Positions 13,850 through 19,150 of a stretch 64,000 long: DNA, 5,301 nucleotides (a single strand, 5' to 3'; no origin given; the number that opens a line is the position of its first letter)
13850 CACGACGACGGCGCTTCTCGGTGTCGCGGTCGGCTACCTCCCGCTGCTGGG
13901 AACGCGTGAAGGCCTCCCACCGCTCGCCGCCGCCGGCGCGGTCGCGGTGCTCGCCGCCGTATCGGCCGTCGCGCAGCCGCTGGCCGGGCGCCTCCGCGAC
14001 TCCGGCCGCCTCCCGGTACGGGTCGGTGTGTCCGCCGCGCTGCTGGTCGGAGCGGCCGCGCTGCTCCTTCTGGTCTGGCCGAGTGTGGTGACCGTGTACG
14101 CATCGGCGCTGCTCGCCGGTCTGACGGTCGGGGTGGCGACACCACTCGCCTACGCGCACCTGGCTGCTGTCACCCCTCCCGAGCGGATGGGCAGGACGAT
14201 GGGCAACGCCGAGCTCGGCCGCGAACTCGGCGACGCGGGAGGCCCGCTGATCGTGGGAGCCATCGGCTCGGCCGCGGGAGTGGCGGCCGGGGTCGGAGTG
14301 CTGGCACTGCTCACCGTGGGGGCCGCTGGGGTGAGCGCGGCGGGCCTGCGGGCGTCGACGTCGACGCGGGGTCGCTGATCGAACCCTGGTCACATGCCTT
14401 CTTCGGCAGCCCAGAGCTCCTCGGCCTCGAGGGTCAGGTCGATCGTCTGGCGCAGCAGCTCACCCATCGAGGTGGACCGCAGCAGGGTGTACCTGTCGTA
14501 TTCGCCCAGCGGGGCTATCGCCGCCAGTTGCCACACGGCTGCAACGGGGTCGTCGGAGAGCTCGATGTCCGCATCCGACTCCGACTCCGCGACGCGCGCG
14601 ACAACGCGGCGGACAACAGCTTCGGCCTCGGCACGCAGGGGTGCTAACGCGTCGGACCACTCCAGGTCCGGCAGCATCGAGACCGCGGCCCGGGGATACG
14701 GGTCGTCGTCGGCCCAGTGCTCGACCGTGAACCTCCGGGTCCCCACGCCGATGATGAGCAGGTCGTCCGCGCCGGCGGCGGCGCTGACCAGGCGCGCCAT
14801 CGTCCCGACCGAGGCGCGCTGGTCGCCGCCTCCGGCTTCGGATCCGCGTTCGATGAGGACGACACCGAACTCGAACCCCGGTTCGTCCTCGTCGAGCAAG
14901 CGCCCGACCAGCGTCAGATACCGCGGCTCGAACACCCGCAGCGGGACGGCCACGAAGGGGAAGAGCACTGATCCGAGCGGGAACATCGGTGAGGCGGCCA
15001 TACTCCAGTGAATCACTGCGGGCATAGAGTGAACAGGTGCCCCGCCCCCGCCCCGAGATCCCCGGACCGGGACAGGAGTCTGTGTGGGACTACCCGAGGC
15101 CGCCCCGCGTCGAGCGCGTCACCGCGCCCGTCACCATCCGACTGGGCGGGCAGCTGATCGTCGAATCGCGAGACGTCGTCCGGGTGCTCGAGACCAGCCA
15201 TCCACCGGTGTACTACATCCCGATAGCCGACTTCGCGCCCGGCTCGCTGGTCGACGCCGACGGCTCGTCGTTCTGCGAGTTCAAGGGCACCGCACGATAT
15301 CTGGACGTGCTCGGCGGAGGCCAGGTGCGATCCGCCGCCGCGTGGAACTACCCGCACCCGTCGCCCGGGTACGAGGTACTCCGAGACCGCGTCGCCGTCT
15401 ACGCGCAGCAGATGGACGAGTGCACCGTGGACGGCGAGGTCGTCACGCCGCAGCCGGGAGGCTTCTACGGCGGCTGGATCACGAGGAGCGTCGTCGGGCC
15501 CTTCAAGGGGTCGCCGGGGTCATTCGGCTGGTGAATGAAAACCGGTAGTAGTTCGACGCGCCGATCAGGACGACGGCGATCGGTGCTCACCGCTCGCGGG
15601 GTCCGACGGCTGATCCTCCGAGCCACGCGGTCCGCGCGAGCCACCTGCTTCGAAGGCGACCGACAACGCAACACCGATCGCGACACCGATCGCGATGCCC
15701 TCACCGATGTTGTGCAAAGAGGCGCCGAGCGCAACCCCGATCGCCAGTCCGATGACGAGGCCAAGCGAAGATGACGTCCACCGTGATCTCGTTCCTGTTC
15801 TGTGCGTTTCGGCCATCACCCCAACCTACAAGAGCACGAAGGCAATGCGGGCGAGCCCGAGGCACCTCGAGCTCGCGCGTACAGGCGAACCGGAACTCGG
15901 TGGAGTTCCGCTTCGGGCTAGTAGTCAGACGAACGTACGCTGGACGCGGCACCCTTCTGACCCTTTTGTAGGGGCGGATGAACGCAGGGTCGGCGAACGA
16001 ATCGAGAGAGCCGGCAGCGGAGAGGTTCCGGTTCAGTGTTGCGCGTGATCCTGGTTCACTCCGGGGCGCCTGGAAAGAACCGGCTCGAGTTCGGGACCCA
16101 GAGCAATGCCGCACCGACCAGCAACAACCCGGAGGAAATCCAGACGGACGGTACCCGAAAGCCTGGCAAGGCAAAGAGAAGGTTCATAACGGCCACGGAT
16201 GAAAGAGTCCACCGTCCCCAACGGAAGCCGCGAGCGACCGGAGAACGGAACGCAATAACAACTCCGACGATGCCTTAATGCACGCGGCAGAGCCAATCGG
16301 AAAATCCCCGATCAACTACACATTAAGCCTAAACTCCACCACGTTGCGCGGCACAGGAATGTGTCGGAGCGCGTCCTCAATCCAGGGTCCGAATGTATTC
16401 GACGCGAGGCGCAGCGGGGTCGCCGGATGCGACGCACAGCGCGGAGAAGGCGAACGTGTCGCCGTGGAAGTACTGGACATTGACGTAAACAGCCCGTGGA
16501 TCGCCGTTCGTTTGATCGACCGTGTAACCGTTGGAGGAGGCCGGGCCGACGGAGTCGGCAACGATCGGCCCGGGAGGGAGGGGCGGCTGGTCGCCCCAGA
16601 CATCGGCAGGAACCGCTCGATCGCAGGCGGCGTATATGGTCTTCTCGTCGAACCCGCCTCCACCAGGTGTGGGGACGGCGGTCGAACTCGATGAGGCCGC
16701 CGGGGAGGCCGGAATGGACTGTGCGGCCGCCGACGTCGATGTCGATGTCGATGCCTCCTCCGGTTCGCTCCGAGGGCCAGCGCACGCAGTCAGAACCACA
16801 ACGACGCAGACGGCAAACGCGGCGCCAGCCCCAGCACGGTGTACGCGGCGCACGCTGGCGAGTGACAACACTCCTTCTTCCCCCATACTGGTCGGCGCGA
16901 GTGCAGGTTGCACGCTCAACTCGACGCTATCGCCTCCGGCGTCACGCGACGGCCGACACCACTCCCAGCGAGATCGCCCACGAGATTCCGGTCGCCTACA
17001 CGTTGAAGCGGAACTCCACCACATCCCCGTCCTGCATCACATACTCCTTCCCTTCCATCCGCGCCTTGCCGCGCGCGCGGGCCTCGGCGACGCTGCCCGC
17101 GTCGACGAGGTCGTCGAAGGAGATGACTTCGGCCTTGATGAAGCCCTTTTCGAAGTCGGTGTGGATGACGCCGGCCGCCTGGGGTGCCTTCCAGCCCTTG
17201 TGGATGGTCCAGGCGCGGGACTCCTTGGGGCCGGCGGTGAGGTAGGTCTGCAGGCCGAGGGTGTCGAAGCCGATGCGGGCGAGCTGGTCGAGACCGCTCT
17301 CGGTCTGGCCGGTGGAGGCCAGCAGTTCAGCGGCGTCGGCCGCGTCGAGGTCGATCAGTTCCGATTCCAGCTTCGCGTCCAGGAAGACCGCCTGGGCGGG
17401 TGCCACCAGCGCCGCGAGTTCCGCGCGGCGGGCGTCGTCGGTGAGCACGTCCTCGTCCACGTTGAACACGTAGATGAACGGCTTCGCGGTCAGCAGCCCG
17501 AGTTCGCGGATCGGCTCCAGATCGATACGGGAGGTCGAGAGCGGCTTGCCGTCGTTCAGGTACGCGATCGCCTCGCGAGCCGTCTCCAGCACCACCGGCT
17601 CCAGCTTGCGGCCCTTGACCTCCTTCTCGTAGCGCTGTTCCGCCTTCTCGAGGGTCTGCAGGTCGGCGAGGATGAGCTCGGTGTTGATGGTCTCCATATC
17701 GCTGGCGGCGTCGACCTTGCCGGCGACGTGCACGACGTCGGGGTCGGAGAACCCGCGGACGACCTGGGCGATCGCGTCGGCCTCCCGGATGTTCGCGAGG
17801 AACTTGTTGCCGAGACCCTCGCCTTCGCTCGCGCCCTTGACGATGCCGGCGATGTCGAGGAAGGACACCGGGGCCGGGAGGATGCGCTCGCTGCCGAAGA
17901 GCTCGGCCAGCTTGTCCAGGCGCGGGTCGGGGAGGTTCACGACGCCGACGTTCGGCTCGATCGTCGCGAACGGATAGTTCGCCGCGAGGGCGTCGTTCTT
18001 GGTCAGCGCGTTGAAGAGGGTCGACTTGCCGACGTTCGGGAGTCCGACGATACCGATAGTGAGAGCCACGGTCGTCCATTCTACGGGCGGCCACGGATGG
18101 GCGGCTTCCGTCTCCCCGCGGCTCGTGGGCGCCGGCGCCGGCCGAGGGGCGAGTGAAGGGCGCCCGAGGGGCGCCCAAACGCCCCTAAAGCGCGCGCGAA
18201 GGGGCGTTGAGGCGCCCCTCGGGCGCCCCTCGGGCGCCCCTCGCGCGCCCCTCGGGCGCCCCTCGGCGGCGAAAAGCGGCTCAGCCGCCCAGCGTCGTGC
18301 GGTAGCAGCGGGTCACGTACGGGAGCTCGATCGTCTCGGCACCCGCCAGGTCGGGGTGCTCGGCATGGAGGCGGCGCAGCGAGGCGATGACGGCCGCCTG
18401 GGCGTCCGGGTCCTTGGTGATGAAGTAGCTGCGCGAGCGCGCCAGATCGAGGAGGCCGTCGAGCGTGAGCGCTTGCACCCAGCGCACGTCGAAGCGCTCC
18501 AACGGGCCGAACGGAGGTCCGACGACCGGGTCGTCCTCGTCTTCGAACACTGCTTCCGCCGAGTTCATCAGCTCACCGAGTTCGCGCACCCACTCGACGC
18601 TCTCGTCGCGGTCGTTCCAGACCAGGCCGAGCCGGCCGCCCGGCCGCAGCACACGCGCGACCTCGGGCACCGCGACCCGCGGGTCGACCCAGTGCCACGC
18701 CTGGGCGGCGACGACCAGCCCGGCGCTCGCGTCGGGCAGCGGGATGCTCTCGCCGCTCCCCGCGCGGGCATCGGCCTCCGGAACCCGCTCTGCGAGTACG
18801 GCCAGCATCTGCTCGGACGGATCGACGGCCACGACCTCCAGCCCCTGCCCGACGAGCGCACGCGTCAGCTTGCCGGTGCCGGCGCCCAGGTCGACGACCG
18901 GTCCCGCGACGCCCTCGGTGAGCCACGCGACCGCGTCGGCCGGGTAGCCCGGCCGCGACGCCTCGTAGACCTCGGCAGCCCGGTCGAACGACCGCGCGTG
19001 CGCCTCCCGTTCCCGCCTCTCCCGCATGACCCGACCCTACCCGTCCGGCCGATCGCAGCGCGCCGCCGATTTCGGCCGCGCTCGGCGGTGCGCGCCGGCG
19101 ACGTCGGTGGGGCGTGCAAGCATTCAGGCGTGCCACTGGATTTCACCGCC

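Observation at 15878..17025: Several direct and inverted copies of the ychF 3' tail: att-like scars without an integrase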

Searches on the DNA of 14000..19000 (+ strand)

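Call 3: search_rna_families(source=window, start=14000, end=19000, threshold=evalue, max_evalue=1, show_alignments=3)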
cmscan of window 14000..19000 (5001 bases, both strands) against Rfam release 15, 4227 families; matches with E-value up to 1: 2.
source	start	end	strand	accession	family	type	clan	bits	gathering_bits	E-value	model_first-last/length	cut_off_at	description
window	17379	17463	+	RF01518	pRNA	Gene;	-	23.4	34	0.2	1-90/90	no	NoRC associated RNA, pRNA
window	14050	14095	-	RF02044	CDKN2B-AS_2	Gene; lncRNA;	-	21.5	50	0.3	1-46/46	no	CDKN2B antisense RNA 1 convserved region 2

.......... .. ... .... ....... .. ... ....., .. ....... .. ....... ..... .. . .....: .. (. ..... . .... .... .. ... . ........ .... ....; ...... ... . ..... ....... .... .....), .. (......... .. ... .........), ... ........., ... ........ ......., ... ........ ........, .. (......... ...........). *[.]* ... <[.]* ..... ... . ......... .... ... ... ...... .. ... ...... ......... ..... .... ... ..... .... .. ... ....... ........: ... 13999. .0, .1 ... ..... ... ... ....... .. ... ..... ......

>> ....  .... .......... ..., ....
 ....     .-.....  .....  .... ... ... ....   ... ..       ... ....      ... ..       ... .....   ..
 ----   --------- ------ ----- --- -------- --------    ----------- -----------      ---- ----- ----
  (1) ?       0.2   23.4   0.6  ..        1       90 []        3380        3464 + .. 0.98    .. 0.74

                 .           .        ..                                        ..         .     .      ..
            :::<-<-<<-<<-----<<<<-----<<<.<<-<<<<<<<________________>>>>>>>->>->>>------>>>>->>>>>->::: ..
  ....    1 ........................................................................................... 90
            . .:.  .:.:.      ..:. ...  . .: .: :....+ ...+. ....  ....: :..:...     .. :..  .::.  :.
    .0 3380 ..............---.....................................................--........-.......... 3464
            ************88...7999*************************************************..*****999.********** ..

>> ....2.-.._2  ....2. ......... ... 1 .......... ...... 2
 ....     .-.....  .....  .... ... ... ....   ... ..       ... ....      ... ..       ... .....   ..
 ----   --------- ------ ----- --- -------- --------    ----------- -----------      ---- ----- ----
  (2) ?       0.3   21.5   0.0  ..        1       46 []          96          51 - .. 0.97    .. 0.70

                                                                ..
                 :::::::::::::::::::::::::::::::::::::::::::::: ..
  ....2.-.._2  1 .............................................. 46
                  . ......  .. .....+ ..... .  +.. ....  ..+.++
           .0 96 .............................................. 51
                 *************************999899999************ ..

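Call 37: search_dna_similar(query=window:15540-16995:+, collection=plasmids, mode=distant, max_rows=10)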
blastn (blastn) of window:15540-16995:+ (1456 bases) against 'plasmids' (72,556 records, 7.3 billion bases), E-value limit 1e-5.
No match.

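Call 38: search_dna_similar(query=window:15540-16995:+, collection=phages, mode=distant, max_rows=10)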
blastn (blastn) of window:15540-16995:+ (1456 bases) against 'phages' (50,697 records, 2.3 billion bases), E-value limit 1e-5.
No match.
